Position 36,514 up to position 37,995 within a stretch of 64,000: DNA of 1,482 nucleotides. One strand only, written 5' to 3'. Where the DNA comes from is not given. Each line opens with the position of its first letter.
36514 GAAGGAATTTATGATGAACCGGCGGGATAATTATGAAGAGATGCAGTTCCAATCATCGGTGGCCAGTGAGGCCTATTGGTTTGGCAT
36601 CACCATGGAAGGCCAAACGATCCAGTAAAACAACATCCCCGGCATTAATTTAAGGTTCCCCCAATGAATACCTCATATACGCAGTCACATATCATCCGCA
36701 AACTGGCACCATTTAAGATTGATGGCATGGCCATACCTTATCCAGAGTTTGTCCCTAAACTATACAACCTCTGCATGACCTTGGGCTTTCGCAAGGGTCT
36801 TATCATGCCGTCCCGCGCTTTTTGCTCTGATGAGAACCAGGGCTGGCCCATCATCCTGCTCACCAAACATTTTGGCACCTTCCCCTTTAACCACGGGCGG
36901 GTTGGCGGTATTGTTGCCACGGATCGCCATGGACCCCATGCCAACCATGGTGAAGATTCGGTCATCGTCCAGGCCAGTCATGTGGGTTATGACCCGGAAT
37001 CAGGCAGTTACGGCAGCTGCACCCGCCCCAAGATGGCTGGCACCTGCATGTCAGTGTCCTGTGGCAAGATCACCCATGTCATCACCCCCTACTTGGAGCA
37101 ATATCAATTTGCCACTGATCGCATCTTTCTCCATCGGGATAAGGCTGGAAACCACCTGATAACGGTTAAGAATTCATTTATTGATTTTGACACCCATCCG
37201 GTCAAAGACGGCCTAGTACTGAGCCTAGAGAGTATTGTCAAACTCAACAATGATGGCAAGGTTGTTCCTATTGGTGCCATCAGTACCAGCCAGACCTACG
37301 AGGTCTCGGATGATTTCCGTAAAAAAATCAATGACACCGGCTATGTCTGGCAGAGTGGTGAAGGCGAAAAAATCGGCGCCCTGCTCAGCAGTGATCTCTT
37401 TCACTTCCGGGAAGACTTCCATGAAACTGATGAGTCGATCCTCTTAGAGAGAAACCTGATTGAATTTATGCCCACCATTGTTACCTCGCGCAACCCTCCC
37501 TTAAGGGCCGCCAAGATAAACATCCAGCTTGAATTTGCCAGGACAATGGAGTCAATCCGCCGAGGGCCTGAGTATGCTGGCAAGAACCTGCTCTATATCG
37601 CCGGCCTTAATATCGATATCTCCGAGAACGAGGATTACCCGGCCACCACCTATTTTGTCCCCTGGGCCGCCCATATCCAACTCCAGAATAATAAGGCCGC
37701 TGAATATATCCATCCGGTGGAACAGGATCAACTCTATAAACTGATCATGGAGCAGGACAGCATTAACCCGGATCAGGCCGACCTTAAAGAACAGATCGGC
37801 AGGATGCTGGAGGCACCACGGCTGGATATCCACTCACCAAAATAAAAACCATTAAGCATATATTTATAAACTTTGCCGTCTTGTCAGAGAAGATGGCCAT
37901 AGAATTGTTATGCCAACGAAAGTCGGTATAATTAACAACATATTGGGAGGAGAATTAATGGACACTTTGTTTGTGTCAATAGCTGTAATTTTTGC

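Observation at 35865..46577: Ehr-type (hydrogenase-derived, Ni-Fe-less) complex-I-like module co-located with a Cys/His/Cys unknown protein and a beta-carbonic anhydrase: candidate energy-coupled CO2/HCO3- system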

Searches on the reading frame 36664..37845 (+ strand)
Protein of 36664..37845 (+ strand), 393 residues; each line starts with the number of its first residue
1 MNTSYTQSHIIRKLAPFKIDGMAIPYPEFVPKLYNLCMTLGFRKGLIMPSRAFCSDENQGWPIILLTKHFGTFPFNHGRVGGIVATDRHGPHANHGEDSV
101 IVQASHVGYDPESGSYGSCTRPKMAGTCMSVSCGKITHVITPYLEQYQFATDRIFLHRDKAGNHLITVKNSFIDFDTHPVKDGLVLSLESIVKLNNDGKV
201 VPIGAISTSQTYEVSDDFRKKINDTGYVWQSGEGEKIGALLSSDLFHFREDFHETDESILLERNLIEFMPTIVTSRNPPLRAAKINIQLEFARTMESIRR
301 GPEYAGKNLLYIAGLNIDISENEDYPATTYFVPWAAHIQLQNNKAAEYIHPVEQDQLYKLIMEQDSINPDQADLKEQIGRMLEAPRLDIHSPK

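Call 3: search_protein_families(library=pfam, proteins=[window:36664-37845:+], max_evalue=0.01)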
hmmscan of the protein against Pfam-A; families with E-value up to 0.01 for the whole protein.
window:36664-37845:+ (393 aa): 1 family
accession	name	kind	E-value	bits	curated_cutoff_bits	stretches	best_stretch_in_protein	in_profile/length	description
PF18599.6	LCIB_C_CA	-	0.00038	20.2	25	1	23-141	1-120/223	Limiting CO2-inducible proteins B/C beta carbonyic anhydrases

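Call 4: search_protein_families(library=ncbifam, proteins=[window:36664-37845:+], max_evalue=0.01)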
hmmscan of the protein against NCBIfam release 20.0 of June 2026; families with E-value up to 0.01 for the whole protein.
window:36664-37845:+ (393 aa): 0 families

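Call 5: find_homologous_proteins(query=window:36664-37845:+)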
Query window:36664-37845:+ (393 aa): 2464 proteins with E <= 0.001 among 3970 candidates; the best 120 are listed.
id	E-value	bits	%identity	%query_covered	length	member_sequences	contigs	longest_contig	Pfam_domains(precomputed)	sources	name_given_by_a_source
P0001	5.4e-270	913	100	100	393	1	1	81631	-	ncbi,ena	-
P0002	1.8e-229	779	85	100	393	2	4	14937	-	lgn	-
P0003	1.8e-229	779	84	100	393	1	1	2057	-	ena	-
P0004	8.5e-229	777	83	100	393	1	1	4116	-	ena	-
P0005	1.9e-225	766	83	100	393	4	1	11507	-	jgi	-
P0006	5.0e-225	765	83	100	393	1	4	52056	-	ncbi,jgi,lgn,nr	ncbi:MAG: hypothetical protein PF442_11515 [Desulfobulbaceae bacterium]|jgi:hypothetical protein|nr:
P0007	2.8e-224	762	83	100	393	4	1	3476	-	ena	-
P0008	1.2e-223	760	83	100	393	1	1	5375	-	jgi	jgi:hypothetical protein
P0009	1.7e-223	760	83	100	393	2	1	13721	-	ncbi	-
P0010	2.3e-223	759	82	100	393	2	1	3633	-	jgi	jgi:hypothetical protein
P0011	7.8e-222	754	82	100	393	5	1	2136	-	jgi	jgi:hypothetical protein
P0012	1.1e-221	754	82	100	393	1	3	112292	-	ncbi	-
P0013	3.0e-220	749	80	100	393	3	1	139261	-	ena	-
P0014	4.6e-219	745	80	100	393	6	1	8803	-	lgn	-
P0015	9.5e-219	744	80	100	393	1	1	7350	-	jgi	-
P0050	1.3e-204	698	75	100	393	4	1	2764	PF18599.7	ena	-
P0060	1.6e-201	687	74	100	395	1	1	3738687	-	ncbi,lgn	ncbi:MAG: hypothetical protein ACL93V_04190 [Candidatus Electrothrix sp. YB6]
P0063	1.7e-200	684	75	98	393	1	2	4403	PF18599.7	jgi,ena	-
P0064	1.7e-198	677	72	100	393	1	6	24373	PF18599.7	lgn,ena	-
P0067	9.2e-198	675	74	99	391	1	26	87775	PF18599.7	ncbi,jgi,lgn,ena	jgi:hypothetical protein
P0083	4.9e-192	656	70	100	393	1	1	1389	PF18599.7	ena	-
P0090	3.9e-189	647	70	100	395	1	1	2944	PF18599.7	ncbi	-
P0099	9.0e-188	642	71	99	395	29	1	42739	PF18599.7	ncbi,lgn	-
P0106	1.2e-186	638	69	98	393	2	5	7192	PF18599.7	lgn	-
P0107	1.4e-186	638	69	100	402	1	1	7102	PF18599.7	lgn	-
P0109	7.7e-186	636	69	100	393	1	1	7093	PF18599.7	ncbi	-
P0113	2.0e-185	634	70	100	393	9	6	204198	PF18599.7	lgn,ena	-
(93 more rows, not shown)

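Call 11: find_related_loci(query=window:36664-37845:+, collection=genome_contigs, flank=10000)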
Query window:36664-37845:+ (393 aa) in genome_contigs; peptide patterns used: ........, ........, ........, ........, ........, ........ (x = any residue, [..] = any of these).
124 stretches matched a pattern; 62 encode a relative of the query (tblastn E <= 1e-3); 62 distinct loci.
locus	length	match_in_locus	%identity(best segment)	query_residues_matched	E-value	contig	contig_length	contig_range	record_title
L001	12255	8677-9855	83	1-393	0e+0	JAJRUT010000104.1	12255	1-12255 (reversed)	MAG: Deltaproteobacteria bacterium isolate Dive96_bin10.216 k141_3899555, whole genome shotgun sequence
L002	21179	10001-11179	83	1-393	0e+0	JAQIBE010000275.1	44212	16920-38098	MAG: Desulfobulbaceae bacterium isolate GH16 k119_261653, whole genome shotgun sequence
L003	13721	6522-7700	83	1-393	0e+0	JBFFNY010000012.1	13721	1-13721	MAG: Desulfurivibrionaceae bacterium isolate Mix_mud18.2022.04.89 k141_758243_length_13721_cov_81.0458, whole genome sho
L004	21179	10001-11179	82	1-393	0e+0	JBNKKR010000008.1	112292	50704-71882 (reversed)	MAG: Desulfocapsaceae bacterium isolate H1H2.bin.35.strict NODE_8_length_112292_cov_5.987167, whole genome shotgun seque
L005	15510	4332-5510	81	1-393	0e+0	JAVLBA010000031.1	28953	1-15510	MAG: Desulfurivibrionaceae bacterium isolate Uz-K9-06 NODE_31_length_28953_cov_4.051115, whole genome shotgun sequence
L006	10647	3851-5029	80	1-393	0e+0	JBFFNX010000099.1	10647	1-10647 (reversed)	MAG: Desulfurivibrionaceae bacterium isolate Mix_mud18.2022.04.88 k141_1248982_length_10647_cov_16.0633, whole genome sh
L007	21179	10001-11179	80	1-393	0e+0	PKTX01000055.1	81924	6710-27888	MAG: Desulfobulbaceae bacterium isolate BM506 sc_442, whole genome shotgun sequence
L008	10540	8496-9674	80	1-393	0e+0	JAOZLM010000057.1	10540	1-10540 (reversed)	MAG: Desulfocapsa sp. isolate GMC10.metabat2.188 NODE_5654_length_10540_cov_60.618216, whole genome shotgun sequence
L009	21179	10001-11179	80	1-393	0e+0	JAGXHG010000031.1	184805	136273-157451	MAG: Desulfobulbaceae bacterium isolate LH_M57 k141_1123457, whole genome shotgun sequence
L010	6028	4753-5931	78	1-393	0e+0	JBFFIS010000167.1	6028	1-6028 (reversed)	MAG: Desulfurivibrionaceae bacterium isolate Mix_mud17.2022.03.10 k141_2825979_length_6028_cov_10.2906, whole genome sho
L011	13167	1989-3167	79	1-393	0e+0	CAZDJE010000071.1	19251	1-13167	MAG TPA_asm: uncultured Desulfocapsa sp. isolate binchicken_co47_151 genome assembly, contig: NODE_1902_length_19251_cov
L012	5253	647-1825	79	1-393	0e+0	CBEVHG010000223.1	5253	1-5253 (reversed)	MAG TPA_asm: Candidatus Electrothrix marina isolate SRR24458087_concoct_48 genome assembly, contig: ERZ26778537.228, who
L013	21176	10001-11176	79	1-392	0e+0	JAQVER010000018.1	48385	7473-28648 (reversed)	MAG: Desulfocapsaceae bacterium isolate STE_14 NODE_1231_length_48385_cov_3.940860_Sandtown_E, whole genome shotgun sequ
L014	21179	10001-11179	78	1-393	0e+0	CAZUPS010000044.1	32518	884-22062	MAG TPA_asm: uncultured Desulfocapsa sp. isolate binchicken_co47_206 genome assembly, contig: NODE_872_length_32518_cov_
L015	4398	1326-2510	79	1-393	0e+0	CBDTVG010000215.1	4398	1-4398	MAG TPA_asm: uncultured Candidatus Electrothrix sp. isolate SRR7614715_binner13_Refined_5 genome assembly, contig: ERZ23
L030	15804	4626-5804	75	1-393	0e+0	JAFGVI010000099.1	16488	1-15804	MAG: Deltaproteobacteria bacterium isolate ZodW_Metabat.137 k87_15139679, whole genome shotgun sequence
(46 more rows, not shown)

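Call 14: find_encoding_contigs(protein=P0060, flank=10000, max_places=3)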
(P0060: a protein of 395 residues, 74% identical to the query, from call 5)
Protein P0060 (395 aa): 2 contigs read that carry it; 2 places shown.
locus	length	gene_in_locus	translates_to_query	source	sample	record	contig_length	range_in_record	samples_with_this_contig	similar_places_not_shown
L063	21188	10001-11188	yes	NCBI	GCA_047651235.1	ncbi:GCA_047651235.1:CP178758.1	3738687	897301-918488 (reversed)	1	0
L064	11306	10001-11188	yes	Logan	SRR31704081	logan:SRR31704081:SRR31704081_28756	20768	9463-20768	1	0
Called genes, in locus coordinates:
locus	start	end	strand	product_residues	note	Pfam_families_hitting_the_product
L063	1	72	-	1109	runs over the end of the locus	PF00496:SBP_bac_5, PF00528:BPD_transp_1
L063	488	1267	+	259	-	PF20260:PUA_4, PF04452:Methyltrans_RNA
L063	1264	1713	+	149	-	PF02580:Tyr_Deacylase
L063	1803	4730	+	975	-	PF00675:Peptidase_M16, PF05193:Peptidase_M16_C, PF08367:M16C_assoc, PF22516:PreP_C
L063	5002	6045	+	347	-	-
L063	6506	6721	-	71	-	-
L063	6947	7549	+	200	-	PF01891:CbiM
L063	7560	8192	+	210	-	PF27549:HI_1622_C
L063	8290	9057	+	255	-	PF10670:DUF4198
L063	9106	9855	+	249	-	PF02361:CbiQ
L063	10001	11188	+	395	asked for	-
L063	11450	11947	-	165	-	PF13808:DDE_Tnp_1_assoc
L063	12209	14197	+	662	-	PF00211:Guanylate_cyc, PF01966:HD, PF13487:HD_5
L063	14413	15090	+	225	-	PF19659:DUF6162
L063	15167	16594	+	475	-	PF01297:ZnuA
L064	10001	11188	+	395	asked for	-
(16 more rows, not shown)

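Call 15: find_encoding_contigs(protein=P0099, flank=10000, max_places=3)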
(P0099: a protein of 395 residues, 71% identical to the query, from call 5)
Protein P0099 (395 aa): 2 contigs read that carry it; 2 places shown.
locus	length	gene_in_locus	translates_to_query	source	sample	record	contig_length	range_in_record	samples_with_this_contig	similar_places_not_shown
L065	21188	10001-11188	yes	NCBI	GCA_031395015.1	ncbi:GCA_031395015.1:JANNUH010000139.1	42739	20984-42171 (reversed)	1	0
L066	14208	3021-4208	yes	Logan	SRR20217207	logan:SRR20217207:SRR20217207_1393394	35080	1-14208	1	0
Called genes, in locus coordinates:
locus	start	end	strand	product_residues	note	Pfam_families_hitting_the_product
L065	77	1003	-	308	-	PF01430:HSP33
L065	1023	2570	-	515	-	PF13541:ChlI, PF00158:Sigma54_activat (faint), PF01078:Mg_chelatase, PF07728:AAA_5 (faint), PF00493:MCM (weak), PF13335:Mg_chelatase_C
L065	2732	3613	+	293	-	PF03331:LpxC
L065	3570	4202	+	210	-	PF14334:DUF4390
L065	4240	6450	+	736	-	PF19312:NtrY_N, PF00672:HAMP, PF00989:PAS (weak), PF08448:PAS_4 (weak), PF00512:HisKA, PF02518:HATPase_c, PF14501:HATPase_c_5 (weak)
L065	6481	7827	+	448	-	PF00072:Response_reg, PF00158:Sigma54_activat, PF14532:Sigma54_activ_2, PF07724:AAA_2 (faint), PF07728:AAA_5 (faint), PF25601:AAA_lid_14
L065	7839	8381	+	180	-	PF03602:Cons_hypoth95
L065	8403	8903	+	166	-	PF01467:CTP_transf_like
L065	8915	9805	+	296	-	PF00126:HTH_1, PF03466:LysR_substrate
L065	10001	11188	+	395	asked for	PF18599:LCIB_C_CA (faint)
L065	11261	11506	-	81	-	-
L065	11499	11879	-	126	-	-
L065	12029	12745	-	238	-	PF02661:Fic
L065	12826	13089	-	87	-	PF05016:ParE_toxin, PF06769:YoeB_toxin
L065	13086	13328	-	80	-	PF02604:PhdYeFM_antitox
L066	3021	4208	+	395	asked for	PF18599:LCIB_C_CA (faint)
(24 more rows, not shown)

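Call 17: search_solved_structures(query=window:36664-37845:+, max_evalue=10, show_alignments=3)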
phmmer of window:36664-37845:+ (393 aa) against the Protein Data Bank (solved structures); distinct sequences matched with E-value up to 10: 0.

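Call 23: find_encoding_contigs(protein=P0001, flank=10000, max_places=2)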
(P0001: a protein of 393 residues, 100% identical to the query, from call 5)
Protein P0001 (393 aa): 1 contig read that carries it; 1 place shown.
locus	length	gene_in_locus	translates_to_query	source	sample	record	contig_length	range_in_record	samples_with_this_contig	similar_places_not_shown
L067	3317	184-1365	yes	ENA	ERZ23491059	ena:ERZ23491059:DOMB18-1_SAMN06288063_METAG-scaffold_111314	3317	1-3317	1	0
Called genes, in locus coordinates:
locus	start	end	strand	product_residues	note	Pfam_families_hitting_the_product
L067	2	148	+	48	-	?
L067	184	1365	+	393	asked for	-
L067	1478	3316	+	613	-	?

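Call 37: search_protein_representatives(protein=window:36664-37845:+)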
Query: 393 residues. Proteins with E-value up to 0.001 (for the whole library): 321; up to 1e-10: 210; up to 1e-30: 87. The best 150 are listed.
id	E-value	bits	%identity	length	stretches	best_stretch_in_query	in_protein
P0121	3.4e-173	592.4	64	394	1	3-390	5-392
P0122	3.0e-108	378.6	65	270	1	127-393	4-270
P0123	5.8e-106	371.1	64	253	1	10-252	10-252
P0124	1.0e-101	357.2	49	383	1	14-389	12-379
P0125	1.7e-98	346.5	71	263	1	6-210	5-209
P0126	2.3e-88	313.2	70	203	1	192-392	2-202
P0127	1.9e-87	310.2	46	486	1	15-385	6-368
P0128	4.3e-84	299.1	43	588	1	9-387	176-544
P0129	2.2e-80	286.9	44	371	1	16-388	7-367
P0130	1.8e-78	280.6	42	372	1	13-390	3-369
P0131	1.1e-77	278.1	43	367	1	9-368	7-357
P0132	4.9e-77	275.9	40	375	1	12-385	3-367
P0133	5.0e-75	269.3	70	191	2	67-150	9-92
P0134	6.1e-71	255.8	46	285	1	13-291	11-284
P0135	2.1e-70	254.1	48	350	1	7-279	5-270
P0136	1.2e-67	244.9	43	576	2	19-219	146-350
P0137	2.2e-66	240.8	44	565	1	16-376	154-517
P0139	9.6e-66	238.7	40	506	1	18-377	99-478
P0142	1.8e-65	237.8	38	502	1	15-383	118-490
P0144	6.0e-63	229.5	40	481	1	18-378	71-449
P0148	1.6e-58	214.9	38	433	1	16-386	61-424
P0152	3.9e-53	197.2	35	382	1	23-389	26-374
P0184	6.5e-40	153.7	31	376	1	17-376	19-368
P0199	5.7e-35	137.4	29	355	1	20-376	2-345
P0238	1.3e-22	96.7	28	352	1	14-362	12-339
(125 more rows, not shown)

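Call 38: search_protein_families(library=pfam, proteins=[P0124, P0127, P0128, P0136, P0139, P0142, P0152, P0184, P0199, P0238], max_evalue=0.01)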
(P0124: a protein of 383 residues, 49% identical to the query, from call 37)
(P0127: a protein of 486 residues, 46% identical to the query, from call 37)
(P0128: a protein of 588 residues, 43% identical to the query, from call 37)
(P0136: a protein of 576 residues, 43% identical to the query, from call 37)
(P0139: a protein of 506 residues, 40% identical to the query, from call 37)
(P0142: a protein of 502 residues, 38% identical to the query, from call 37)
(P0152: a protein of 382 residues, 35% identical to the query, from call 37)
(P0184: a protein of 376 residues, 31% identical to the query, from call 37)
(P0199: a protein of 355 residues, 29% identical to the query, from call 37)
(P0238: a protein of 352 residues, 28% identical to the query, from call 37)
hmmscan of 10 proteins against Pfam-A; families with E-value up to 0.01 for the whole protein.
P0124 (383 aa): 1 family
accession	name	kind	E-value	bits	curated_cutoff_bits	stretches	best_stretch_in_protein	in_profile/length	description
PF18599.6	LCIB_C_CA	-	1.3e-06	28.3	25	1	27-150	7-131/223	Limiting CO2-inducible proteins B/C beta carbonyic anhydrases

P0127 (486 aa): 2 families
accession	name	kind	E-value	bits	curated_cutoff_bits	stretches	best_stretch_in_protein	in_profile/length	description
PF00072.30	Response_reg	-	5.6e-29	101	30.2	1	371-480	1-110/111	Response regulator receiver domain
PF18599.6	LCIB_C_CA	-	6.8e-07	29.2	25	1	18-138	5-126/223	Limiting CO2-inducible proteins B/C beta carbonyic anhydrases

P0128 (588 aa): 1 family
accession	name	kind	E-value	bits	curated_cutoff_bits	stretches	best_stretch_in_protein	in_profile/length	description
PF18599.6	LCIB_C_CA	-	3.1e-08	33.6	25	1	193-345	4-158/223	Limiting CO2-inducible proteins B/C beta carbonyic anhydrases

P0136 (576 aa): 1 family
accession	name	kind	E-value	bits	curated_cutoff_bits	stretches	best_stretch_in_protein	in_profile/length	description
PF18599.6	LCIB_C_CA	-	3.3e-05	23.7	25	1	151-273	2-124/223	Limiting CO2-inducible proteins B/C beta carbonyic anhydrases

P0139 (506 aa): 1 family
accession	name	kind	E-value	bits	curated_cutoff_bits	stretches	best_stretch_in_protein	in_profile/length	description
PF18599.6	LCIB_C_CA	-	3.7e-05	23.5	25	1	107-224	4-120/223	Limiting CO2-inducible proteins B/C beta carbonyic anhydrases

P0142 (502 aa): 1 family
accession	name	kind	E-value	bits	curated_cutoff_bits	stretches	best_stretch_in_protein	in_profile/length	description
PF18599.6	LCIB_C_CA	-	0.00013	21.8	25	1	127-252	2-126/223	Limiting CO2-inducible proteins B/C beta carbonyic anhydrases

P0152 (382 aa): 0 families

P0184 (376 aa): 0 families

P0199 (355 aa): 0 families

P0238 (352 aa): 0 families

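Call 39: predict_structure(alignment_id=A1)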
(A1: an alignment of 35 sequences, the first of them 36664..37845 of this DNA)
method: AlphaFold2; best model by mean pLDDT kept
length: 393 residues; sequences in the alignment: 35
mean_pLDDT: 71.3   pTM: 0.73
mean pLDDT of the five models: 71.3, 67.0, 61.7, 61.5, 60.9
residues with pLDDT >= 90: 80; 70-90: 172; 50-70: 62; < 50: 79
segments of 3 or more residues with pLDDT < 50: 1-9, 48-95, 252-262, 372-378
pLDDT, mean of each block of 10 residues (from residue 1): 40 74 80 83 65 38 35 27 27 54 76 75 57 61 86 93 94 87 86 91 90 95 92 88 82 41 66 84 81 75 76 82 70 90 76 93 77 47 56 46
secondary structure, 60 per line:
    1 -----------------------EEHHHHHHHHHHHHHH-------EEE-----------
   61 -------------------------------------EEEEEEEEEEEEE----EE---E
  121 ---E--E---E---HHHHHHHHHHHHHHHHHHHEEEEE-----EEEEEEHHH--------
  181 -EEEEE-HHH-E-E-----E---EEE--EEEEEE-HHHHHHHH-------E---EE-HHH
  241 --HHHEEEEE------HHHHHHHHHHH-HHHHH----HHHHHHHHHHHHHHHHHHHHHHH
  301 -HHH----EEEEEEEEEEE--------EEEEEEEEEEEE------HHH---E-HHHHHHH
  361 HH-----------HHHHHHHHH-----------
elements in order: H26-39 E47-49 E98-110 H135-153 E154-158 E164-169 E182-186 E204-206 E209-214 H216-223 E246-250 H257-267 H269-273 H278-300 E309-319 E328-339 H354-362 H374-382

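Call 41: fold_search(model_id=the predicted structure, library=pdb)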
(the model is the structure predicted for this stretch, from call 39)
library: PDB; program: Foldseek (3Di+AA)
matches with E <= 10: 179; with E <= 0.001: 2
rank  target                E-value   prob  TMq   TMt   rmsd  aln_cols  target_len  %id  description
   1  5b5y_A                1.7e-04  1.00  0.38  0.58  10.9       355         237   14  Crystal structure of PtLCIB4, a homolog of the limiting CO2-inducible protein LCIB (released 2016-12-07)
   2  5b5y_B                9.2e-04  1.00  0.38  0.57  10.9       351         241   14  Crystal structure of PtLCIB4, a homolog of the limiting CO2-inducible protein LCIB (released 2016-12-07)
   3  6kfs                  1.2e-03  1.00  0.40  0.60  10.5       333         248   13  Structure of CCM related protein (released 2020-07-15)
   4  5b60                  3.6e-03  1.00  0.37  0.62  10.3       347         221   13  Crystal structure of PtLCIB4 S47R mutant, a homolog of the limiting CO2-inducible protein LCIB (released 2016-12-07)
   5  5b5z_A                5.2e-03  1.00  0.37  0.57  10.5       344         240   12  Crystal structure of PtLCIB4 H88A mutant, a homolog of the limiting CO2-inducible protein LCIB (released 2016-12-07)
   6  5b5x                  5.6e-02  0.87  0.35  0.55   8.0       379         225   11  Crystal structure of limiting CO2-inducible protein LCIC (released 2016-12-07)
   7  5k5w_B                1.5e-01  0.60  0.30  0.48  11.1       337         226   10  Crystal structure of limiting CO2-inducible protein LCIB (released 2016-12-07)
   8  9n0n_C                6.1e-01  0.04  0.09  0.06  12.0       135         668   12  Cryo EM structure of the Closed tetramer of Rv2531c from Mycobacterium tuberculosis (released 2025-11-26)
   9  8rd3_A                1.0e+00  0.11  0.10  0.07  11.7        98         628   12  Crystal structure of Saccharomyces cerevisiae Nmd4 protein bound to Upf1 helicase domain (released 2024-08-14)
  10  5k8m_C                1.1e+00  0.01  0.06  0.06  25.3       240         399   10  Apo 5-nitroanthranilate aminohydrolase (released 2016-10-05)
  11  1hze_A                1.2e+00  0.10  0.12  0.30   8.8       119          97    5  SOLUTION STRUCTURE OF THE N-TERMINAL DOMAIN OF RIBOFLAVIN SYNTHASE FROM E. COLI (released 2001-09-05)
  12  5akm_A                1.2e+00  0.03  0.11  0.19  15.8       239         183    8  THE CRYSTAL STRUCTURE OF I-DMOI G20S IN COMPLEX WITH ITS TARGET DNA IN THE PRESENCE OF 2MM MG (released 2015-06-17)
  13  5k8p_E                1.2e+00  0.01  0.07  0.06  24.4       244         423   10  Zn2+/Tetrahedral intermediate-bound R289A 5-nitroanthranilate aminohydrolase (released 2016-10-05)
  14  5k8m_D                1.2e+00  0.01  0.06  0.06  25.0       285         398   12  Apo 5-nitroanthranilate aminohydrolase (released 2016-10-05)
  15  5c53_B                1.5e+00  0.01  0.09  0.09  29.6       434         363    8  Probing the Structural and Molecular Basis of Nucleotide Selectivity by Human Mitochondrial DNA Polymerase gamma (released 2016-01-27)
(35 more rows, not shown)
